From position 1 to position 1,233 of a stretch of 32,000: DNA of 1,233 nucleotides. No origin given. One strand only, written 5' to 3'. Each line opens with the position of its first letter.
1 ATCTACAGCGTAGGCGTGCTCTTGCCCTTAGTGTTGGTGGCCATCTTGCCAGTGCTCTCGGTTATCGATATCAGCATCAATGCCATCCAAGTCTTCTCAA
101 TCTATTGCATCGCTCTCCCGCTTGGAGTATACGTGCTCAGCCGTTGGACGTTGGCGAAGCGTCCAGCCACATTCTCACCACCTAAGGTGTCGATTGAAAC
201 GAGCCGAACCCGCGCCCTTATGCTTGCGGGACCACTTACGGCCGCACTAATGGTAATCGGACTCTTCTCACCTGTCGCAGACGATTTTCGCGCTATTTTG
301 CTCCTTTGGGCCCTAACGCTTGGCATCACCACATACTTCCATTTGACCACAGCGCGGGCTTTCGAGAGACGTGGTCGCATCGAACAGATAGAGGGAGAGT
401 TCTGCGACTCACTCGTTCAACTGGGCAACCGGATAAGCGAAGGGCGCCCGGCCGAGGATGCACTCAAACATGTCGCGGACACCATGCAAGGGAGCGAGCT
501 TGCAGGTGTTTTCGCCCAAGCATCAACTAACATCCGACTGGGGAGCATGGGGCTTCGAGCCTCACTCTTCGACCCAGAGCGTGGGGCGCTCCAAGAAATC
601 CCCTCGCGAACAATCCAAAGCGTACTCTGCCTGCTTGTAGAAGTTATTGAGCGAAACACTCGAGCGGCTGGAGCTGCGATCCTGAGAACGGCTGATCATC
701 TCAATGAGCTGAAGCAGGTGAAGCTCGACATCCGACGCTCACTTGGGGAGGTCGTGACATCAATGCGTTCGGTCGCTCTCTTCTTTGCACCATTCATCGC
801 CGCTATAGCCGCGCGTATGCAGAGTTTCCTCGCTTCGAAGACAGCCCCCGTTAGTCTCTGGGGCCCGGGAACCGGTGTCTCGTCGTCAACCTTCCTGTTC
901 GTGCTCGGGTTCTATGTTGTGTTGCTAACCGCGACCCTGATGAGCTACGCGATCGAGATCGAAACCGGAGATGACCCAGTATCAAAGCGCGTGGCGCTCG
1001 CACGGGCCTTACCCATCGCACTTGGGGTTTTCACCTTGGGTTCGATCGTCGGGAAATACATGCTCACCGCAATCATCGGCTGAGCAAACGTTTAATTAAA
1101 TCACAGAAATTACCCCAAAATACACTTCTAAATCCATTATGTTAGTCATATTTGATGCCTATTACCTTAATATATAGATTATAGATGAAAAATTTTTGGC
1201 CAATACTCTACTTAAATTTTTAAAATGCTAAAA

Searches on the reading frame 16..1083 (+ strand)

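Call 77: search_protein_families(library=pfam, proteins=[window:16-1083:+], max_evalue=0.0001)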
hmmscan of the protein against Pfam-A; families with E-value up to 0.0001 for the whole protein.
window:16-1083:+ (355 aa): 1 family
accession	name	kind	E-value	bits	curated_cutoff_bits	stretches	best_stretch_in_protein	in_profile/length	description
PF00482.28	T2SSF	-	3.5e-06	27.4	25.2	1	135-264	4-123/125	Type II secretion system (T2SS), protein F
